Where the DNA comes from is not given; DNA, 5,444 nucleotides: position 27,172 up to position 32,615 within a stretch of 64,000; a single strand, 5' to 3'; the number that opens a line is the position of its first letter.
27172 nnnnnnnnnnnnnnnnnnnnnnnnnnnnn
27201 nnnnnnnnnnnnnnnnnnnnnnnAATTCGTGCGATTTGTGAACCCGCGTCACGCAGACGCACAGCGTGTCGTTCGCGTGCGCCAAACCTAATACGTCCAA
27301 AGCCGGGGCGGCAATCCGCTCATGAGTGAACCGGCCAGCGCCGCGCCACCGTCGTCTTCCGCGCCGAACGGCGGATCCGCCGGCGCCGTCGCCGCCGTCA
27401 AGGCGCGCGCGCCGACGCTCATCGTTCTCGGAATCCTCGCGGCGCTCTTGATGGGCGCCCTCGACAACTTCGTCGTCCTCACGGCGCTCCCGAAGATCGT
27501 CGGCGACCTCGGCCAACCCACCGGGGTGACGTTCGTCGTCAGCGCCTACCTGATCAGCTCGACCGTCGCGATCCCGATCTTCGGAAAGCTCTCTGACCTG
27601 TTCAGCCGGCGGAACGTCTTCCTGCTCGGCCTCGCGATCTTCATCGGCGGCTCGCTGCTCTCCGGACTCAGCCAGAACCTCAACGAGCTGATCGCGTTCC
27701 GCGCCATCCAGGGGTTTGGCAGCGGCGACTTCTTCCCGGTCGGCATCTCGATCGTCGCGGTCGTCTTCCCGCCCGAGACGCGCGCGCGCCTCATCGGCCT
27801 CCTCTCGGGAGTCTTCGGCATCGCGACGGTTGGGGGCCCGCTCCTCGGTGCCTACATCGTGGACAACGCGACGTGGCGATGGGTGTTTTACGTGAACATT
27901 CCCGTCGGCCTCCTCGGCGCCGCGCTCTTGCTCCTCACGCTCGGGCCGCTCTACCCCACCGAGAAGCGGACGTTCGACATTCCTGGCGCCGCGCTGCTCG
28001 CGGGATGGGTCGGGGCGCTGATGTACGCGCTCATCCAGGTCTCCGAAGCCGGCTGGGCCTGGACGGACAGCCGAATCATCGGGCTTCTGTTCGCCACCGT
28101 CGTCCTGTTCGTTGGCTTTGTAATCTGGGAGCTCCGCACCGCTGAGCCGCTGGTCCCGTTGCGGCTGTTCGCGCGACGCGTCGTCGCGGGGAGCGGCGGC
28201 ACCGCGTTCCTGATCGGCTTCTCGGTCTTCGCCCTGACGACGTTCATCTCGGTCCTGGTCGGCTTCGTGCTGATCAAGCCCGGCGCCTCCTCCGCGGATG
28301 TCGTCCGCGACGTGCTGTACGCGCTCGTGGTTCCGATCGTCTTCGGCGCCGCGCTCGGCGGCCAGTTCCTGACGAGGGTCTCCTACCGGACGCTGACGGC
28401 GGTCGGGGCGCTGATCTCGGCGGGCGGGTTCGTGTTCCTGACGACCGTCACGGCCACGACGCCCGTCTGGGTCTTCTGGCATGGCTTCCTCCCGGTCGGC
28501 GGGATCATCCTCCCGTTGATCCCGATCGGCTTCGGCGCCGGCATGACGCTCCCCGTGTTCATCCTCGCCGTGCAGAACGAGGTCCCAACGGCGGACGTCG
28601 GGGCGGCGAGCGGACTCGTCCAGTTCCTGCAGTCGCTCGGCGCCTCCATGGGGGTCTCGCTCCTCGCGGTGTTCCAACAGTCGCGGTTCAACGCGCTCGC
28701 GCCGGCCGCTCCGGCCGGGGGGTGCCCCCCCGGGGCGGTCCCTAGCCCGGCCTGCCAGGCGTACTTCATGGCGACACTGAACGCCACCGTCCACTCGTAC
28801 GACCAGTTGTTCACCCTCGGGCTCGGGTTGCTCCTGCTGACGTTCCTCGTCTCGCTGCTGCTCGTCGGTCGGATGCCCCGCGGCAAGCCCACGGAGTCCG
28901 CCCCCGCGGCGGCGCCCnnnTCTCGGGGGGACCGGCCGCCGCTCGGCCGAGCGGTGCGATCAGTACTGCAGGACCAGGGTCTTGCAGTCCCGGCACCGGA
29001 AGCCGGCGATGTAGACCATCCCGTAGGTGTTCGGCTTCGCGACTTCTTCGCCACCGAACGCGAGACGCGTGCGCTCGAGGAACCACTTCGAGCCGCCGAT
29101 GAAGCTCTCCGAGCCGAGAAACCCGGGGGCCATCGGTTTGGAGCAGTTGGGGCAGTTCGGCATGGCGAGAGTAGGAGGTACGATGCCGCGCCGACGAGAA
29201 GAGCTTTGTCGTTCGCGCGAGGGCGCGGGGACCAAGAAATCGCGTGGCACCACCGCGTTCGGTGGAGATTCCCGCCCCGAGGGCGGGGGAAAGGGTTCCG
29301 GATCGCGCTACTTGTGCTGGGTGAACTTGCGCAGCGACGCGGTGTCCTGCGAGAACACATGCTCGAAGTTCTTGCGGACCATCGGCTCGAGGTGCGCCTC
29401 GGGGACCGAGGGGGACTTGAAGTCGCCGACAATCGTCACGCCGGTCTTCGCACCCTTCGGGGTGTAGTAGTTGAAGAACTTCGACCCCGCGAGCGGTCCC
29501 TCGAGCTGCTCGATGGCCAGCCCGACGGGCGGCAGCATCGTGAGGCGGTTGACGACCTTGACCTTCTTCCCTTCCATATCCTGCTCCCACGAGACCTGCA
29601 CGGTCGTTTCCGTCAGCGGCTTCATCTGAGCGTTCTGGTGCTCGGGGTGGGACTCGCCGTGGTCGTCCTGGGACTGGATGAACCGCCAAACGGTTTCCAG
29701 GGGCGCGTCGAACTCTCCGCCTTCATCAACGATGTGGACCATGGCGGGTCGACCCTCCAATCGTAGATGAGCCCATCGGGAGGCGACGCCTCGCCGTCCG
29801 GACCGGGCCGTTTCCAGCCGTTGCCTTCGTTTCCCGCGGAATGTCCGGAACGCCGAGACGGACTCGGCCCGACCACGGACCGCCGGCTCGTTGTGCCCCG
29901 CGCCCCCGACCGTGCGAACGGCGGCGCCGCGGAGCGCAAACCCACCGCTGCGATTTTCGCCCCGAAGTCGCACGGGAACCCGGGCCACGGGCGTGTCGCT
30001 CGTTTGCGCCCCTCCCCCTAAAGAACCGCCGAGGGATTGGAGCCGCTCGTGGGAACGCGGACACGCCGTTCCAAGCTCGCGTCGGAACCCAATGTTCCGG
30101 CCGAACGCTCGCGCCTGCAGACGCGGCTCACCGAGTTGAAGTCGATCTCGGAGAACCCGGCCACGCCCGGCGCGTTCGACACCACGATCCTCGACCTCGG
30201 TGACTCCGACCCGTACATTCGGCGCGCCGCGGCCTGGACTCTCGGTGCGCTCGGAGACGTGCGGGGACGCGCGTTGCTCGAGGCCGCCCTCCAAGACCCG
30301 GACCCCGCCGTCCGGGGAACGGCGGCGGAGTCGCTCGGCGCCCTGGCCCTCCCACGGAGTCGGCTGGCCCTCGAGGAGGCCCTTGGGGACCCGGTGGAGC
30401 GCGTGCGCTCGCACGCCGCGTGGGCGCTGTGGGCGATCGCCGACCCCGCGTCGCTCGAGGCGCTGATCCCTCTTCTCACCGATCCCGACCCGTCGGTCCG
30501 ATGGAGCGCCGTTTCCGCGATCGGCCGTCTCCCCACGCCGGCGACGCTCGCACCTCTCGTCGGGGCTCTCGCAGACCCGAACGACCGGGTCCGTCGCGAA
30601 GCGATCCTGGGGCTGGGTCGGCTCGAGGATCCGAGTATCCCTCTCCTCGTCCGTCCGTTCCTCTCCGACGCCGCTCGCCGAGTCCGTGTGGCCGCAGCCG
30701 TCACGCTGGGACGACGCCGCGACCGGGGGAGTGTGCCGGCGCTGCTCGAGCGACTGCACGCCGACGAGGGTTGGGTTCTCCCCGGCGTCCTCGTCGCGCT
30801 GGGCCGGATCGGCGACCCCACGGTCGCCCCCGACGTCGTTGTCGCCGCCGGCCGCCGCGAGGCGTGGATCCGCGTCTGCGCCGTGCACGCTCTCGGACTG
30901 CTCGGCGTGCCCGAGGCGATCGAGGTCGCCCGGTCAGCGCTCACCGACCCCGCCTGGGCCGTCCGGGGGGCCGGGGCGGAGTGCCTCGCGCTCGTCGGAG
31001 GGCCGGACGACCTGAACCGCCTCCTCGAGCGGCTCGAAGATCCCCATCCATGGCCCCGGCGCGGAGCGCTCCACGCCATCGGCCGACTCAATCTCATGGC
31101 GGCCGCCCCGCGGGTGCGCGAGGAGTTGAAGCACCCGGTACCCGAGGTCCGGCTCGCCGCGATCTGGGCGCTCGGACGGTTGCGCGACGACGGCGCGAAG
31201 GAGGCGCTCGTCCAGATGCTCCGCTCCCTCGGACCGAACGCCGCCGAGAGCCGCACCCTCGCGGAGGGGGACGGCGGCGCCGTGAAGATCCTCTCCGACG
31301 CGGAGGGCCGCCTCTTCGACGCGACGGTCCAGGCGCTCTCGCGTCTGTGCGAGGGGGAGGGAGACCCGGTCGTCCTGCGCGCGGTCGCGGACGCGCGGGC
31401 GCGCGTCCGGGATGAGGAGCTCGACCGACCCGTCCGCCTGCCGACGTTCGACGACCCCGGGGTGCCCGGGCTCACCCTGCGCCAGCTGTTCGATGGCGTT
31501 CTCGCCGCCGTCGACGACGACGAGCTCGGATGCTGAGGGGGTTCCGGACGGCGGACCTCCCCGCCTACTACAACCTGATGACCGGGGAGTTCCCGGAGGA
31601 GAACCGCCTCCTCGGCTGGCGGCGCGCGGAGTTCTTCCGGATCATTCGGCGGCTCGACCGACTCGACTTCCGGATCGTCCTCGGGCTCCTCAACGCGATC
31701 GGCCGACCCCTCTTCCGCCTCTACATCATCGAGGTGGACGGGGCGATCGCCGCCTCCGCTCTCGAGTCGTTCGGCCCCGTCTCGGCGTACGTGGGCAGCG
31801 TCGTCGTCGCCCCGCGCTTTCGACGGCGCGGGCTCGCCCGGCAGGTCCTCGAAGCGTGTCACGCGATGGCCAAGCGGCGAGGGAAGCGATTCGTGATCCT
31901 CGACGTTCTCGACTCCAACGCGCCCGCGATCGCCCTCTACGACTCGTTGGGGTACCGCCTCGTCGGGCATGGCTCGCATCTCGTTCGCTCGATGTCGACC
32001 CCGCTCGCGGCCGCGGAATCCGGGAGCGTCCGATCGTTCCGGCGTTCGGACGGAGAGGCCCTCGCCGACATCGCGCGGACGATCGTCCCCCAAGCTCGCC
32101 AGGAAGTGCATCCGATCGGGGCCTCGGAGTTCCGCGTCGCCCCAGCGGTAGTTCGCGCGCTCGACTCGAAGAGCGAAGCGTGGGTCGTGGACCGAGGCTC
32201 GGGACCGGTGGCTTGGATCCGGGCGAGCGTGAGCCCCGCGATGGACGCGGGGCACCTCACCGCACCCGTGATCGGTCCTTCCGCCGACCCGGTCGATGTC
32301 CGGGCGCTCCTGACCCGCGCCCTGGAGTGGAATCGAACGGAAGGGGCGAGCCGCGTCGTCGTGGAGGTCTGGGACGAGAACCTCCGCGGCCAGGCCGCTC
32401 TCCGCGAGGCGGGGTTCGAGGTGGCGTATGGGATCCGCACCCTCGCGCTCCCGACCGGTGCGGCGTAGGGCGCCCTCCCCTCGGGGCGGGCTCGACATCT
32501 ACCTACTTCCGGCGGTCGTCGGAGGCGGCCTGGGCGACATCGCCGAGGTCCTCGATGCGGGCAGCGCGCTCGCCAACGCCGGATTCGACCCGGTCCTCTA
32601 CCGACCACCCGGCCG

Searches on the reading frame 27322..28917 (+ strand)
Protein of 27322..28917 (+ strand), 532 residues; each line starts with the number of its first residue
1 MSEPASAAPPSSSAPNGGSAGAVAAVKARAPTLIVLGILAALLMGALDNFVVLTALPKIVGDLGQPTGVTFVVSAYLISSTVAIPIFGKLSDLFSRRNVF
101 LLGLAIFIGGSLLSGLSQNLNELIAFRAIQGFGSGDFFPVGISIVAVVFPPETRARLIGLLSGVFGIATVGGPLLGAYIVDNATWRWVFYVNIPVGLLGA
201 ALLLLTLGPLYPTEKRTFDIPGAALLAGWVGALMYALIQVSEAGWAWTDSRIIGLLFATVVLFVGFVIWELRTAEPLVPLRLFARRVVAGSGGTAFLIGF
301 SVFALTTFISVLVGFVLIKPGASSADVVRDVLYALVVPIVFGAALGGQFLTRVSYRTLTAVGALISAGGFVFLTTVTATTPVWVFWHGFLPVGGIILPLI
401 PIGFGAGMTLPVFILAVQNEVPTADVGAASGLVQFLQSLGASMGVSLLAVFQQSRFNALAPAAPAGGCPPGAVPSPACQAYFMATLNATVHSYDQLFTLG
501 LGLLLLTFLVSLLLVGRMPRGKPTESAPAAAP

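Call 45: search_protein_families(library=pfam, proteins=[window:27322-28917:+], max_evalue=0.001)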
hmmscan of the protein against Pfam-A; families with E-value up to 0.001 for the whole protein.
window:27322-28917:+ (532 aa): 3 families
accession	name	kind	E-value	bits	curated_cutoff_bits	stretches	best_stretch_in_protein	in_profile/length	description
PF07690.21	MFS_1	-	7.3e-44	150.5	33.4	1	39-444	2-346/347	Major Facilitator Superfamily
PF00083.30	Sugar_tr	-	2.2e-10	40.4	22.3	1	69-205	48-190/452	Sugar (and other) transporter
PF06609.19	TRI12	-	6.1e-10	38.6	23.2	1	40-284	47-307/599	Fungal trichothecene efflux pump (TRI12)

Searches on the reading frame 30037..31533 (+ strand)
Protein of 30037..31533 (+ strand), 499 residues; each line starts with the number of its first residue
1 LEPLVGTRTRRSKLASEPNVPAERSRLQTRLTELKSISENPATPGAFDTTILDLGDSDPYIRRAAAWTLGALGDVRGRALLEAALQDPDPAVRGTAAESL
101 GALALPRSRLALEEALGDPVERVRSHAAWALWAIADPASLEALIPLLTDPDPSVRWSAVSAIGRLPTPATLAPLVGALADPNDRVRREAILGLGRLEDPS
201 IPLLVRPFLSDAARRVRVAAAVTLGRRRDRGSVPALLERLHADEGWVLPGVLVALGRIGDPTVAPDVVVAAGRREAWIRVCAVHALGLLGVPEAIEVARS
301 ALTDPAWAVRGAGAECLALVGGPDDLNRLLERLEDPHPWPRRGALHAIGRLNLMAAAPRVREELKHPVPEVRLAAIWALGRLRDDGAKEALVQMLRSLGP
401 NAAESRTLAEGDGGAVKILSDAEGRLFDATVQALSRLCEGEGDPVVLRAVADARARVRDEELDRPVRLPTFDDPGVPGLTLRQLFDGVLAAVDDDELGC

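Call 80: search_protein_families(library=pfam, proteins=[window:30037-31533:+], max_evalue=0.001)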
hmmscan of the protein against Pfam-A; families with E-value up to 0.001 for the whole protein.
window:30037-31533:+ (499 aa): 6 families
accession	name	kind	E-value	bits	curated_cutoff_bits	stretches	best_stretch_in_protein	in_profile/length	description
PF13646.12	HEAT_2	-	5.2e-79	261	27.7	7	112-193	4-87/88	HEAT repeats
PF02985.28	HEAT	-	3.1e-37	123.5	23.5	2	140-165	2-27/31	HEAT repeat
PF03130.22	HEAT_PBS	-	7e-25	85.1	20.9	1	61-87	1-27/27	PBS lyase HEAT-like repeat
PF13513.12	HEAT_EZ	-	7.8e-25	87.3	27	1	139-165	29-55/55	HEAT-like repeat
PF12717.13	Cnd1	-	2.1e-10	41.3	26.4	0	81-132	26-83/162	non-SMC mitotic condensation complex subunit 1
PF00514.29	Arm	-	1.9e-09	37.6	20.6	0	116-135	21-40/41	Armadillo/beta-catenin-like repeat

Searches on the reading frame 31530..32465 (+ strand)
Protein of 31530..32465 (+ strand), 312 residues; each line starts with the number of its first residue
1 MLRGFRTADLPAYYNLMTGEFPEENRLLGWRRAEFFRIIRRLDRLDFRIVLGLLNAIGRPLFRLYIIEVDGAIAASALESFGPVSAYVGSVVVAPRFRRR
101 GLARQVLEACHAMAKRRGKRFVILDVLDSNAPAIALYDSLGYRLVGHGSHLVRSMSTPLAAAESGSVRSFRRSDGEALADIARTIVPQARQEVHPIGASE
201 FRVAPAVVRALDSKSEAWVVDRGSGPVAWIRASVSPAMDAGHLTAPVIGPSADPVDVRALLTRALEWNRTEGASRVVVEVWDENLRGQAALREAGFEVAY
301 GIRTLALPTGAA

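Call 80: search_protein_families(library=pfam, proteins=[window:31530-32465:+], max_evalue=0.001)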
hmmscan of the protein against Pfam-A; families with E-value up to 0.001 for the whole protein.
window:31530-32465:+ (312 aa): 8 families
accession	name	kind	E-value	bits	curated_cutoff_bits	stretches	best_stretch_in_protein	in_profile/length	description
PF00583.31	Acetyltransf_1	-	1.7e-17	64.2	20.7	1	60-142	31-116/116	Acetyltransferase (GNAT) family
PF13508.13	Acetyltransf_7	-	6.4e-11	42.9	27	1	63-143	4-83/84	Acetyltransferase (GNAT) domain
PF08445.16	FR47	-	3.8e-10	40.1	22.1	1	85-144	21-79/86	FR47-like protein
PF13527.13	Acetyltransf_9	-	9e-06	26.2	25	1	86-144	73-126/127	Acetyltransferase (GNAT) domain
PF13302.13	Acetyltransf_3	-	1.7e-05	25.9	25.4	0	2-143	4-138/138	Acetyltransferase (GNAT) domain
PF13673.13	Acetyltransf_10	-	2.1e-05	24.9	23.6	1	68-146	37-111/128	Acetyltransferase (GNAT) domain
PF24553.2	Rv0428c_C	-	0.0001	22.5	27.2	0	72-144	144-217/224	Probable histone acetyltransferase Rv0428c C-terminal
PF13523.12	Acetyltransf_8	-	0.00089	19.3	27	0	91-146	85-141/145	Acetyltransferase (GNAT) domain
